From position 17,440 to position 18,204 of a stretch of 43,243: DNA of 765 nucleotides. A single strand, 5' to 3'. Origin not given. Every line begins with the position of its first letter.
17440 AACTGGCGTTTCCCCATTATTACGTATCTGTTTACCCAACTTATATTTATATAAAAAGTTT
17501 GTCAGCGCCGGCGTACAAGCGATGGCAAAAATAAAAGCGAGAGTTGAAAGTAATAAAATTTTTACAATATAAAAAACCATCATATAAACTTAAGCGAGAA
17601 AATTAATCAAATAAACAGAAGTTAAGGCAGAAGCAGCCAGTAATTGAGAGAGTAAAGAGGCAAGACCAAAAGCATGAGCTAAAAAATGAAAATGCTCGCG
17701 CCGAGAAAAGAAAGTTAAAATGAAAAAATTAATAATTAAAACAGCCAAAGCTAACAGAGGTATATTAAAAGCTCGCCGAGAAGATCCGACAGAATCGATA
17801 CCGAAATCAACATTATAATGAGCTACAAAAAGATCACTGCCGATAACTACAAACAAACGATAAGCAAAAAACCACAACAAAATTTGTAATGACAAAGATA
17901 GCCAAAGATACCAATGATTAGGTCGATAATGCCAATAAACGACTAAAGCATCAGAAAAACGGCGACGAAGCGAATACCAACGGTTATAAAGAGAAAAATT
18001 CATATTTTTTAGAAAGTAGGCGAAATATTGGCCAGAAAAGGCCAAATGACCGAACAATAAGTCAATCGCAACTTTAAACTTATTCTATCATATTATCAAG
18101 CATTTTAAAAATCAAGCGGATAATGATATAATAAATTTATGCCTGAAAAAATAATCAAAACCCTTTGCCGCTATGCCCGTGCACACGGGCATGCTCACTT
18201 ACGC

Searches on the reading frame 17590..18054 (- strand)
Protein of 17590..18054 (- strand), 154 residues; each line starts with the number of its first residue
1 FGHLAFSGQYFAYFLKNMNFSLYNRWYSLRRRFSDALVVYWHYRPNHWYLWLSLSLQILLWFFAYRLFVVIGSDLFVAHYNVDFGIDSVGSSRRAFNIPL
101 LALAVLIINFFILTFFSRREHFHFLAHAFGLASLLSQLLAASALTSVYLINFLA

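Call 10: search_protein_families(library=pfam, proteins=[window:17590-18054:-], max_evalue=0.001)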
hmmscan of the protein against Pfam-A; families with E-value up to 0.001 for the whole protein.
window:17590-18054:- (154 aa): 0 families

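Call 43: search_protein_families(library=ncbifam, proteins=[window:17590-18054:-], max_evalue=0.001)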
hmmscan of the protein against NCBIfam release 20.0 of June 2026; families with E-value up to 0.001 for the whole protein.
window:17590-18054:- (154 aa): 0 families

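Call 69: search_protein_families(library=pfam, proteins=[window:17590-18003:-], max_evalue=1)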
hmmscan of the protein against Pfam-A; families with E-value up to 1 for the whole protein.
window:17590-18003:- (137 aa): 0 families

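Call 81: find_homologous_proteins(query=window:17590-18003:-, max_evalue=0.001)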
Query window:17590-18003:- (137 aa): 30 proteins with E <= 0.001 among 167 candidates.
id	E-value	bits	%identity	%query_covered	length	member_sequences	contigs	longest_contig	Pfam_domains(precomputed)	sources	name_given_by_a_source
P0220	8.8e-81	287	100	100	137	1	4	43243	-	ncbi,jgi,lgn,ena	jgi:hypothetical protein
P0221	5.0e-50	187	67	100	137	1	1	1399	-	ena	-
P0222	1.7e-49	185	68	96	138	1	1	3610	-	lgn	-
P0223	5.8e-48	180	65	100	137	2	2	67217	-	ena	-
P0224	5.8e-47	177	63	100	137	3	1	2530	-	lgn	-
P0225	1.4e-46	176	60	100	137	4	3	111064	-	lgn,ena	-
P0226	2.7e-46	175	60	99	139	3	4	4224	-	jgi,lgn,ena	-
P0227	4.6e-46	174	58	99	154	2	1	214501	-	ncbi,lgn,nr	ncbi:MAG: hypothetical protein Q8Q67_02305 [bacterium]|nr:hypothetical protein [bacterium]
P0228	5.8e-46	174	61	100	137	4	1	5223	-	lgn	-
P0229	5.8e-46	174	61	100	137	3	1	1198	-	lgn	-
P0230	8.7e-46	173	60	98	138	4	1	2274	-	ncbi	-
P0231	3.7e-45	171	60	98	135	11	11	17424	-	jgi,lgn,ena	jgi:hypothetical protein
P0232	1.0e-44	170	60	98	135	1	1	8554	-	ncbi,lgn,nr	ncbi:MAG: hypothetical protein PHG95_04420 [Patescibacteria group bacterium]|nr:hypothetical protein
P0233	1.0e-44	170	58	97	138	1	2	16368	-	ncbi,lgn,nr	ncbi:hypothetical protein JXE04_00030 [Patescibacteria group bacterium]|nr:hypothetical protein [Pat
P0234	1.2e-44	170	60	100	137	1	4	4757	-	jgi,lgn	-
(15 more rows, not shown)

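Call 84: search_solved_structures(query=A4, max_evalue=10)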
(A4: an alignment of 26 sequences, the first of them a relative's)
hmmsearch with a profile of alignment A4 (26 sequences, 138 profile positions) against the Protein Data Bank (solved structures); distinct sequences matched with E-value up to 10: 0.

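Call 88: predict_structure(alignment_id=A4)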
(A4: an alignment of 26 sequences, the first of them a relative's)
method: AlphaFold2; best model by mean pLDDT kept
length: 137 residues; sequences in the alignment: 26
mean_pLDDT: 88.2   pTM: 0.74
mean pLDDT of the five models: 88.2, 87.8, 85.9, 83.9, 83.4
residues with pLDDT >= 90: 68; 70-90: 65; 50-70: 4; < 50: 0
segments of 3 or more residues with pLDDT < 50: none
pLDDT, mean of each block of 10 residues (from residue 1): 76 85 86 95 95 84 83 88 96 88 85 95 94 82
secondary structure, 60 per line:
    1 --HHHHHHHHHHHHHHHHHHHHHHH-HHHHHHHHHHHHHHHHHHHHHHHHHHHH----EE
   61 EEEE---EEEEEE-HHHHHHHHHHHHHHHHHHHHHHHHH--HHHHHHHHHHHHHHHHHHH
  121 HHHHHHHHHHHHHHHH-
elements in order: H3-25 H27-54 E59-64 E68-73 H75-99 H102-136

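Call 90: fold_search(model_id=the predicted structure, library=pdb)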
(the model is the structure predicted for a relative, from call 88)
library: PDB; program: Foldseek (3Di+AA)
matches with E <= 10: 43; with E <= 0.001: 0
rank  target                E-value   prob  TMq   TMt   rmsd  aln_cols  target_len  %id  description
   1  9vei_A                2.4e+00  0.09  0.29  0.14  18.5       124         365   16  structure of human KCNQ1-KCNE1-CaM complex with PIP2 (released 2025-08-20)
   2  4bem_J                3.5e+00  0.10  0.35  0.28   9.4       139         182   10  Crystal structure of the F-type ATP synthase c-ring from Acetobacterium woodii. (released 2014-03-26)
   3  3u3f_B                3.7e+00  0.15  0.41  0.43  15.6       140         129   18  Structural basis for the interaction of Pyk2 PAT domain with paxillin LD motifs (released 2012-10-24)
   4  4dxw_A                4.7e+00  0.05  0.25  0.18  19.2       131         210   14  Crystal structure of NavRh, a voltage-gated sodium channel (released 2012-05-23)
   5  9min_I                5.2e+00  0.08  0.35  0.37  13.9       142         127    9  Structure of a designed minibinder to NYESO1-A*02:01 (released 2025-08-06)
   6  8j04_A                5.2e+00  0.07  0.32  0.16  18.2       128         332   18  Human KCNQ2-CaM-HN37 complex in the presence of PIP2 (released 2023-12-06)
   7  8fwq_A                5.2e+00  0.03  0.23  0.06  17.9       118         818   15  Structure of kainate receptor GluK2 in complex with the positive allosteric modulator BPAM344 (released 2023-04-19)
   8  5ziq_A                5.6e+00  0.03  0.16  0.14   9.6        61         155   15  Crystal structure of hexacoordinated heme protein from anhydrobiotic tardigrade at pH 4 (released 2019-01-02)
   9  9n4s_B                5.6e+00  0.03  0.24  0.06  15.5       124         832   13  Composite map for GluK2-1xNeto2 in the open state, in complex with the positive allosteric modulator BPAM344 and agoni (released 2025-09-17)
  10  5cof                  5.6e+00  0.03  0.20  0.18  14.5       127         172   17  Crystal structure of Uncharacterised protein Q1R1X2 from Escherichia coli UTI89 (released 2016-02-03)
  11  8ibv_R                5.9e+00  0.07  0.30  0.16   8.9       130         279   15  Cryo-EM structure of the motilin-bound motilin receptor-Gq protein complex (released 2023-04-12)
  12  7u7n_D                6.2e+00  0.05  0.30  0.23  16.9       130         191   14  IL-27 quaternary receptor signaling complex (released 2022-05-25)
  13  8e3y_R                6.2e+00  0.05  0.31  0.16   9.2       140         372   14  Cryo-EM structure of the VPAC1R-PACAP27-Gs complex (released 2022-11-23)
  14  7y67_D                6.2e+00  0.04  0.25  0.14  10.5       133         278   15  Cryo-EM structure of C089-bound C5aR1(I116A) mutant in complex with Gi protein (released 2023-03-01)
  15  9nms_A                6.2e+00  0.03  0.22  0.13  16.9       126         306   17  R162Q mutant of inwardly rectifying potassium channel Kir7.1 (released 2026-01-28)
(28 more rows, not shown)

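Call 91: search_protein_families(library=padloc, proteins=[window:17590-18003:-], max_evalue=0.01)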
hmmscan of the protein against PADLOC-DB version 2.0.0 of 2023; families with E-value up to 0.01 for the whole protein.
window:17590-18003:- (137 aa): 0 families

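Call 92: search_protein_families(library=phrogs, proteins=[window:17590-18003:-], max_evalue=0.01)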
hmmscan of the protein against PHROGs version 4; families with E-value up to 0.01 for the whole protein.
window:17590-18003:- (137 aa): 0 families
